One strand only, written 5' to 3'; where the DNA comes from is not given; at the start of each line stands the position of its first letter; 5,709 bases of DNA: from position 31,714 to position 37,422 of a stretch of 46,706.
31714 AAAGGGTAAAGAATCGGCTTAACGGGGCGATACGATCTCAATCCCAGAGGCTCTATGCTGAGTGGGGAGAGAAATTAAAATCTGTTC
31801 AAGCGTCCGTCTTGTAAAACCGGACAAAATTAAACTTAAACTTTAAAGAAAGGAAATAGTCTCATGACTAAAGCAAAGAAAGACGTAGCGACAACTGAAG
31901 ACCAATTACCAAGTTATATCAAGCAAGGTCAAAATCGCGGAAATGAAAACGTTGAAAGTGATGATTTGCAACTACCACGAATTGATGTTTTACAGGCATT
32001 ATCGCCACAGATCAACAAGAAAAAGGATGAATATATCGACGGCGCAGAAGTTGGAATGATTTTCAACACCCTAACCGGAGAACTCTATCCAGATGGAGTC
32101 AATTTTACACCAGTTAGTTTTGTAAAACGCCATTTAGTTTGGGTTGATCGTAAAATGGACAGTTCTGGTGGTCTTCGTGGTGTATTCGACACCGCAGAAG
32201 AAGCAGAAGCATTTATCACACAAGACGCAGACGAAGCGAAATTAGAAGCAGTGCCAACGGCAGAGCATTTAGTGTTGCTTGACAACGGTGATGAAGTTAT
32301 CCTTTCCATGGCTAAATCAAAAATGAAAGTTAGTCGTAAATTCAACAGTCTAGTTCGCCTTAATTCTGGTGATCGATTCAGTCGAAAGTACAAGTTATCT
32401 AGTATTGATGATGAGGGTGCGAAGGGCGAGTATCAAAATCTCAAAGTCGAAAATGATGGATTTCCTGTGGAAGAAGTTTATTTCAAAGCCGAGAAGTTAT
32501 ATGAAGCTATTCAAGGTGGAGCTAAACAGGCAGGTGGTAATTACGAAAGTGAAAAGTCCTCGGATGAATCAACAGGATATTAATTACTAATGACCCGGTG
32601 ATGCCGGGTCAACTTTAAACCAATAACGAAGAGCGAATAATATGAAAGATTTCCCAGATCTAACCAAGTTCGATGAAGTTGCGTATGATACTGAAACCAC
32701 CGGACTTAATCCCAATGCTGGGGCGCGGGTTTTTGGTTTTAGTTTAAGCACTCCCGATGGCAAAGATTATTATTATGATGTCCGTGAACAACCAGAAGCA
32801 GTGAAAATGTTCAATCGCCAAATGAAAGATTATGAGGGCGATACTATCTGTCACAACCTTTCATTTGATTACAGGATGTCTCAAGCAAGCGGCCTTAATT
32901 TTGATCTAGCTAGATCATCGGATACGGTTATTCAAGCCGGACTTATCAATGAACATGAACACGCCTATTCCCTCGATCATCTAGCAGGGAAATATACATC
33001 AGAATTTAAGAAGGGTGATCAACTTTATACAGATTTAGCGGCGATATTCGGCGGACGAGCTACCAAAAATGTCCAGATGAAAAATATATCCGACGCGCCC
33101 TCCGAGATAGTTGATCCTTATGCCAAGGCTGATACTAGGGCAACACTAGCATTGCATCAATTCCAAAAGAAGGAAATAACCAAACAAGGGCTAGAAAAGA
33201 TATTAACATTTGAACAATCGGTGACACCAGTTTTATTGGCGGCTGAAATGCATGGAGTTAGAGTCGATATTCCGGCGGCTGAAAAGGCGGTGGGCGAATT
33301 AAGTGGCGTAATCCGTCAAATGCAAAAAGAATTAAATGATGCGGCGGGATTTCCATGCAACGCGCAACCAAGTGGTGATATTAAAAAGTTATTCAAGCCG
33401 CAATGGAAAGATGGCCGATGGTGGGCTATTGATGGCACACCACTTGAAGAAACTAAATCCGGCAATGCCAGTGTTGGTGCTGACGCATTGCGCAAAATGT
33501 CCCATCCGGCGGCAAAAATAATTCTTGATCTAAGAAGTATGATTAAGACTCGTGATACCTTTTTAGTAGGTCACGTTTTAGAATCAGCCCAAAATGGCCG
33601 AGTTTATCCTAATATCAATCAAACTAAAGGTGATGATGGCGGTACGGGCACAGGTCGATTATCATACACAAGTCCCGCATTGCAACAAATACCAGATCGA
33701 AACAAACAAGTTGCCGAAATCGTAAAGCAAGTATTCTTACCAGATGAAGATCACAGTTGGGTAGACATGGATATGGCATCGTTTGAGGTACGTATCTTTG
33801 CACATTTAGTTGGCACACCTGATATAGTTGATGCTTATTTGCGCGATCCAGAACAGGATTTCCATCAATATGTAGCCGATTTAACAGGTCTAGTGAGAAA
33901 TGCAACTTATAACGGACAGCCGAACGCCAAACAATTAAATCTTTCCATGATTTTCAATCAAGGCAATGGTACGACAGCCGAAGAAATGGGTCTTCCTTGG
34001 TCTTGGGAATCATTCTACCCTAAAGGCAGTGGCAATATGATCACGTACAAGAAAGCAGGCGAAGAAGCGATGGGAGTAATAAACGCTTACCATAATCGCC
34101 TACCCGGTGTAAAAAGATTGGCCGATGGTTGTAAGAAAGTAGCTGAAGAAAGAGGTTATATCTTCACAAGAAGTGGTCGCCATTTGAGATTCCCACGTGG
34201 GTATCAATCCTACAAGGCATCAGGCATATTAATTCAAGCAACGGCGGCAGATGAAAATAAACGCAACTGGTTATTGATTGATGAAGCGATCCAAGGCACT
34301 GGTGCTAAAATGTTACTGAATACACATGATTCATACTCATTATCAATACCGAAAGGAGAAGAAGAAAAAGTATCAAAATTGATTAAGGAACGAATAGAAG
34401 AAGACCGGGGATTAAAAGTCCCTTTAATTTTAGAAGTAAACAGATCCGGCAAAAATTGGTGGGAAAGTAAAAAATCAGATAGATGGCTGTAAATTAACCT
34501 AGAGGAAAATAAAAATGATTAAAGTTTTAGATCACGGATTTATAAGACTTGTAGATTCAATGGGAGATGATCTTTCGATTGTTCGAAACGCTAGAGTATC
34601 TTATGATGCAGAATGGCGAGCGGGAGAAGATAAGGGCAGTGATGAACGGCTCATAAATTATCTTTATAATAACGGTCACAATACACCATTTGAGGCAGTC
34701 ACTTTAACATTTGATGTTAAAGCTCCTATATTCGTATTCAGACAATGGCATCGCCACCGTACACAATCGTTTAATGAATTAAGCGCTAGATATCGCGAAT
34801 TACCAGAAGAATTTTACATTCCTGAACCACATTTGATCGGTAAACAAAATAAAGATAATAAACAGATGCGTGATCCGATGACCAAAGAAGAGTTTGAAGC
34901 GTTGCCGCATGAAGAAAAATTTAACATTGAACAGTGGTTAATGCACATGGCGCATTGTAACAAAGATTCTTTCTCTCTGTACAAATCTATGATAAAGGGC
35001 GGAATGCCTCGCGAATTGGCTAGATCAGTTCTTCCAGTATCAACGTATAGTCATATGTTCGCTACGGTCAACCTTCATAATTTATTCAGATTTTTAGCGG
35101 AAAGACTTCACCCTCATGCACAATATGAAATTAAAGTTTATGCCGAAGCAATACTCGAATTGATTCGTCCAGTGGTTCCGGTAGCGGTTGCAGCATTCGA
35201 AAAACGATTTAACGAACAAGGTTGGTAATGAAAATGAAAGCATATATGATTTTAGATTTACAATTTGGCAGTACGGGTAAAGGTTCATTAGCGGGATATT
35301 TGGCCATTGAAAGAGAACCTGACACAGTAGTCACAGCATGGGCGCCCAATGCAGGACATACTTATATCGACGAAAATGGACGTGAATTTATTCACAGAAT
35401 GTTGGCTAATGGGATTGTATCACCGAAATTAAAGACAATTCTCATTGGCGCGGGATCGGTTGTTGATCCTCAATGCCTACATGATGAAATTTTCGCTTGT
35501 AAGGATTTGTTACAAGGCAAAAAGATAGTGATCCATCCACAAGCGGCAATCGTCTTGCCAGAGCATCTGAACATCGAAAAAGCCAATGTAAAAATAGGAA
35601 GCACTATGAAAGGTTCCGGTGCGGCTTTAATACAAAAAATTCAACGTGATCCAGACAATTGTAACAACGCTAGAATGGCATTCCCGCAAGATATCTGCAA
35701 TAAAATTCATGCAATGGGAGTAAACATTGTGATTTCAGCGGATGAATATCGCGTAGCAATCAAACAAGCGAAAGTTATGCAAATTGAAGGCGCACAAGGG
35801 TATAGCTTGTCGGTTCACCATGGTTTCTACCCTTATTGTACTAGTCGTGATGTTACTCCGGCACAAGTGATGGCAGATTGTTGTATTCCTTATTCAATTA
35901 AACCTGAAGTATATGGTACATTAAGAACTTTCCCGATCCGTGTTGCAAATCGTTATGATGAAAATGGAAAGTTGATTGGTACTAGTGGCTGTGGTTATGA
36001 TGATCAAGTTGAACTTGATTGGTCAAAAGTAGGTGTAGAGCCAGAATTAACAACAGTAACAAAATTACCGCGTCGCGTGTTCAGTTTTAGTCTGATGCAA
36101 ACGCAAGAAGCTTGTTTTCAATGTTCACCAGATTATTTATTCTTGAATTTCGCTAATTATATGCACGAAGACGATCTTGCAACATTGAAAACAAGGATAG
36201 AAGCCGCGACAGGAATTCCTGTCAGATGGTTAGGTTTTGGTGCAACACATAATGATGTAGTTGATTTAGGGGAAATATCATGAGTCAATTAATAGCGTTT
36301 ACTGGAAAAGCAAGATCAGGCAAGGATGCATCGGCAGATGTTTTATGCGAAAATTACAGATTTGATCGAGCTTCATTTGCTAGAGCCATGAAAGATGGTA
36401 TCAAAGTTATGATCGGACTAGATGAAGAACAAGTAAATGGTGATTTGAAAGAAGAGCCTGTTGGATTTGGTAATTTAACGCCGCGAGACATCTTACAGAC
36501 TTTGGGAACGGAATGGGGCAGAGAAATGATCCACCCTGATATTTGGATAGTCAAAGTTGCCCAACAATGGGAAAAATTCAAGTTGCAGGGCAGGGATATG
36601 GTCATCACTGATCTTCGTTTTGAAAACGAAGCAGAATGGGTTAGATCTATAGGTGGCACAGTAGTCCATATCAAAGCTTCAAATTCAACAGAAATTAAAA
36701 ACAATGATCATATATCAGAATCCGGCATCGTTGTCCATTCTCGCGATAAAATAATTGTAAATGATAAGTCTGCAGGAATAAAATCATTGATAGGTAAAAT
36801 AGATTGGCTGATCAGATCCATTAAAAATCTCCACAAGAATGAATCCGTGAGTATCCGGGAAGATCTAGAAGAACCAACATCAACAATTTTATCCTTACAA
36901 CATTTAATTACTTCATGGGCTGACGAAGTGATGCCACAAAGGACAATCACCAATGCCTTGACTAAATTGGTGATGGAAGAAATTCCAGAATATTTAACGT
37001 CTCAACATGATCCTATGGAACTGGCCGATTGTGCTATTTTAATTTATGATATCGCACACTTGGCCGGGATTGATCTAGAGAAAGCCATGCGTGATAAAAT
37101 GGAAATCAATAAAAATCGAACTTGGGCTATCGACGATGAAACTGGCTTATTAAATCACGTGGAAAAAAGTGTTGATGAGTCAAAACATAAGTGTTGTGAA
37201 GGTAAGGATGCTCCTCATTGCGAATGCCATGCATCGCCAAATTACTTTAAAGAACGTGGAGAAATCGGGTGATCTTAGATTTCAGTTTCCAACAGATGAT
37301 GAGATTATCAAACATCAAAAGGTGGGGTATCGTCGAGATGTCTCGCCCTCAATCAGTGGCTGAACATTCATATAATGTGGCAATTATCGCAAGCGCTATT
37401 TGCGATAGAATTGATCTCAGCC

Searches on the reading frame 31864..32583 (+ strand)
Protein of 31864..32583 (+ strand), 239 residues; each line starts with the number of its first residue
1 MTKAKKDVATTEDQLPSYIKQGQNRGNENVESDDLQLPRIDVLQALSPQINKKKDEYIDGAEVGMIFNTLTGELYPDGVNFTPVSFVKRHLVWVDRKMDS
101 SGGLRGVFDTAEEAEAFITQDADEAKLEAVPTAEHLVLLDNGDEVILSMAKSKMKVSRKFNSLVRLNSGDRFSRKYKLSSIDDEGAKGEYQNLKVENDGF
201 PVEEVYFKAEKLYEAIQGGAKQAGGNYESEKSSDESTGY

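Call 43: search_protein_families(library=phrogs, proteins=[window:31864-32583:+], max_evalue=0.001)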
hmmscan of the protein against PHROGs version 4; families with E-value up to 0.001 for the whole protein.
window:31864-32583:+ (239 aa): 1 family
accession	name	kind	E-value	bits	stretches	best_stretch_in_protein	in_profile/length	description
phrog_2402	-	unknown function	1.4e-54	186.6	1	3-234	13-278/292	-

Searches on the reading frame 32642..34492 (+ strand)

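Call 43: search_protein_families(library=phrogs, proteins=[window:32642-34492:+], max_evalue=0.001)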
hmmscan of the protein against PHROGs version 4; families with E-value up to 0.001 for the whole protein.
window:32642-34492:+ (616 aa): 6 families
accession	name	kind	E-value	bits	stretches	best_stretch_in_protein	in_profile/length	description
phrog_17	-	DNA, RNA and nucleotide metabolism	9.7e-98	329.7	1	7-611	667-1235/1445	DNA polymerase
phrog_12241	-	DNA, RNA and nucleotide metabolism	7.1e-18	65.8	1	13-235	130-362/502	DNA polymerase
phrog_15971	-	DNA, RNA and nucleotide metabolism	3.4e-09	37.3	1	329-608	127-374/376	DNA polymerase I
phrog_5995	-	DNA, RNA and nucleotide metabolism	1.1e-05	26.1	1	471-587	19-146/236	DNA polymerase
phrog_9556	-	DNA, RNA and nucleotide metabolism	3.3e-05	24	0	68-233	75-242/441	DNA polymerase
phrog_2573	-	DNA, RNA and nucleotide metabolism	0.00025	21.3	0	474-547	114-205/336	DNA polymerase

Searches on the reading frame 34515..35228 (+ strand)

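Call 43: search_protein_families(library=phrogs, proteins=[window:34515-35228:+], max_evalue=0.001)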
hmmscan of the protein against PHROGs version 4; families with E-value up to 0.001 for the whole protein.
window:34515-35228:+ (237 aa): 4 families
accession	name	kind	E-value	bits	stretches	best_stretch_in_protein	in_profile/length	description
phrog_85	-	DNA, RNA and nucleotide metabolism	1.6e-56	193.4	1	10-232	373-587/866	thymidylate synthase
phrog_10644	-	DNA, RNA and nucleotide metabolism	2.3e-11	45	1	76-228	13-154/160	thymidylate synthase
phrog_28804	-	DNA, RNA and nucleotide metabolism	1.1e-07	33.2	1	150-231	8-88/91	thymidylate synthase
phrog_23580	-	DNA, RNA and nucleotide metabolism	4.8e-05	24.3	1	12-68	5-66/178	thymidylate synthase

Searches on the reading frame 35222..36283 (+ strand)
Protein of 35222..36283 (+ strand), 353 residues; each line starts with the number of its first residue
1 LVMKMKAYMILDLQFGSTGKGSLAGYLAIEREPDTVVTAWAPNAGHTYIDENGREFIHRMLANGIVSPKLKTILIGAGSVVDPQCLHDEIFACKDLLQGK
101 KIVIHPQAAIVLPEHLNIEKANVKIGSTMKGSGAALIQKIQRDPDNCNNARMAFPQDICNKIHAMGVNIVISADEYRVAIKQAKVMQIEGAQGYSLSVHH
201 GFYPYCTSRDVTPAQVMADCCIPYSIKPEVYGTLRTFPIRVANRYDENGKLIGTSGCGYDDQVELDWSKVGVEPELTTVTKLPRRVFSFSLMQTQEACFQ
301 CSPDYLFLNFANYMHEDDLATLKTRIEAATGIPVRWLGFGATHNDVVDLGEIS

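Call 43: search_protein_families(library=phrogs, proteins=[window:35222-36283:+], max_evalue=0.001)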
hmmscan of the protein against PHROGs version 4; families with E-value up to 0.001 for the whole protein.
window:35222-36283:+ (353 aa): 1 family
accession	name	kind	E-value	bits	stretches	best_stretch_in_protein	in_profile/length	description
phrog_1211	-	DNA, RNA and nucleotide metabolism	1.3e-84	285.5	1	4-330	1-347/414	2-aminooxy adenylosuccinate synthetase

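Call 72: search_dna_similar(query=window:35222-36283:+, collection=phages, mode=protein, max_rows=15)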
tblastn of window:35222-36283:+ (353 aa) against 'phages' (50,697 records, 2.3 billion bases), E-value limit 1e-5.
Records with a match: 204; places in all: 204; records where one place covers at least 80% of the query: 143.
Best place of each record, by identity: <60% 204.
By first word of the organism name: Arthrobacter 105; Vibrio 38; Microbacterium 18; Acinetobacter 10; Gordonia 6; Streptomyces 5; Klebsiella 2; Burkholderia 2; Alteromonas 2; Ochrobactrum 2; and 12 more.
By host as written in the record: Arthrobacter sp. ATCC 21022 95; - 24; Microbacterium foliorum NRRL B-24224 11; Vibrio cholerae 2095 9; Vibrio cholerae 7; Arthrobacter sp. (ATCC 21022) 7; Gordonia terrae 3612 6; Microbacterium foliorum NRRL B-24224 SEA 5; and 26 more.
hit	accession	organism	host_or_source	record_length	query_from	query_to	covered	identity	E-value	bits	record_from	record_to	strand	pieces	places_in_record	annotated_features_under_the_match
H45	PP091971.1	Acinetobacter phage vB_MZM_2AB-P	Acinetobacter baumannii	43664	6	353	99%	50.3%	1e-102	337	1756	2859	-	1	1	hypothetical protein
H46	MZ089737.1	Pseudomonas phage PSA28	wastewater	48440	6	346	97%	50.7%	8e-102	334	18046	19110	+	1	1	adenylosuccinate synthetase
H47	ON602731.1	Klebsiella phage VLCpiS6a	Klebsiella pneumoniae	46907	1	346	98%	49.9%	3e-100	330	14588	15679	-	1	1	adenylosuccinate synthetase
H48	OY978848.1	Klebsiella phage vB_Kpn_K21lambda1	-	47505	1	346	98%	49.9%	7e-100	328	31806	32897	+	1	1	2-aminooxy adenylosuccinate synthetase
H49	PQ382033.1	Acinetobacter phage vB_AbaSI_2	Acinetobacter baumannii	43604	6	353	99%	49.3%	1e-104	342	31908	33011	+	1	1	hypothetical protein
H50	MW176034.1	Acinetobacter phage JeffCo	Acinetobacter calcoaceticus ATCC23055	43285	6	351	98%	49.5%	1e-99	328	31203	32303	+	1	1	35: hypothetical protein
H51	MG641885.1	Salmonella phage PMBT28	Salmonella enterica subsp. enterica ...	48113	6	346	97%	50.1%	4e-103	338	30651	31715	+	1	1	adenylosuccinate synthetase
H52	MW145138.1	Providencia phage Kokobel2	Providencia stuartii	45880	6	352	98%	49.0%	4e-105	344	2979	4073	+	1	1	hypothetical protein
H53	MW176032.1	Acinetobacter phage Barton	Acinetobacter calcoaceticus ATCC23055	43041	6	340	95%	50.4%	1e-100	331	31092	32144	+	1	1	36: hypothetical protein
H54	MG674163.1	Acinetobacter phage SH-Ab 15497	Acinetobacter baumannii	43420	6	340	95%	50.3%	1e-103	339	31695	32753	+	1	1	adenylosuccinate synthetase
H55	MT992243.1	Acinetobacter phage DMU1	Acinetobacter baumannii 19606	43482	6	340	95%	50.1%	3e-104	341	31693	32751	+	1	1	adenylosuccinate synthetase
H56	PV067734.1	Acinetobacter phage vB_AbaS-Bhz20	Acinetobacter baumannii DSM 106838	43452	6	351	98%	48.1%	1e-100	331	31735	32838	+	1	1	2-aminooxy adenylosuccinate synthetase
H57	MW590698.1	Acinetobacter phage 53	Acinetobacter baumannii WHG40137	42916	6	340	95%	49.6%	1e-102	336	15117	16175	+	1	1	record has no annotation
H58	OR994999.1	Acinetobacter phage pB23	Acinetobacter baumannii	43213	6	340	95%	49.6%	1e-102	336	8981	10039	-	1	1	hypothetical protein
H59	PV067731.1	Acinetobacter phage vB_AbaS-Bhz9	Acinetobacter baumannii DSM 106838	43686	6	351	98%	47.9%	7e-101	332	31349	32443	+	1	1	2-aminooxy adenylosuccinate synthetase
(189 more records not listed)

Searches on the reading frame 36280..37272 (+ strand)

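Call 43: search_protein_families(library=phrogs, proteins=[window:36280-37272:+], max_evalue=0.001)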
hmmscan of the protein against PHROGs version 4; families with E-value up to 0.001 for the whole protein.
window:36280-37272:+ (330 aa): 10 families
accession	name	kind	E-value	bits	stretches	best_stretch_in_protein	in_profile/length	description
phrog_139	-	other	6.7e-51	174.7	1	1-202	82-284/342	deoxynucleoside monophosphate kinase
phrog_801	-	DNA, RNA and nucleotide metabolism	3.5e-13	51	1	198-293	252-345/476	dATP / dGTP pyrophosphohydrolase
phrog_9147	-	unknown function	2.1e-09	38.3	1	226-298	41-112/204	-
phrog_13210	-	unknown function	2.2e-08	35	1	241-315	44-120/203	-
phrog_8589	-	unknown function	9.5e-05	22.8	1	211-294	104-189/232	-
phrog_17234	-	unknown function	0.0001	23.1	1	231-287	87-146/203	-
phrog_5658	-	other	0.0001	22.7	1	247-280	372-405/421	pyrophosphatase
phrog_3301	-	other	0.00011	23.2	1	246-281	126-161/169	pyrophosphatase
phrog_4826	-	unknown function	0.00022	21.9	1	215-298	68-157/210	-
phrog_28084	-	unknown function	0.00084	19.5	0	237-296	315-377/385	-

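Call 106: search_protein_families(library=pfam, proteins=[window:36280-37272:+], max_evalue=0.001)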
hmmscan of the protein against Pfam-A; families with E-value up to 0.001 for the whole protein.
window:36280-37272:+ (330 aa): 2 families
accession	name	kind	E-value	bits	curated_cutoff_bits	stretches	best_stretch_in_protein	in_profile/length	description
PF21448.3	DNMK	-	2.8e-22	79.9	27.1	1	69-164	131-225/232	Deoxynucleotide monophosphate kinase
PF04447.17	dATP-dGTP_PPHyd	-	1.5e-07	32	23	1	228-295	22-92/97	dATP/dGTP pyrophosphohydrolase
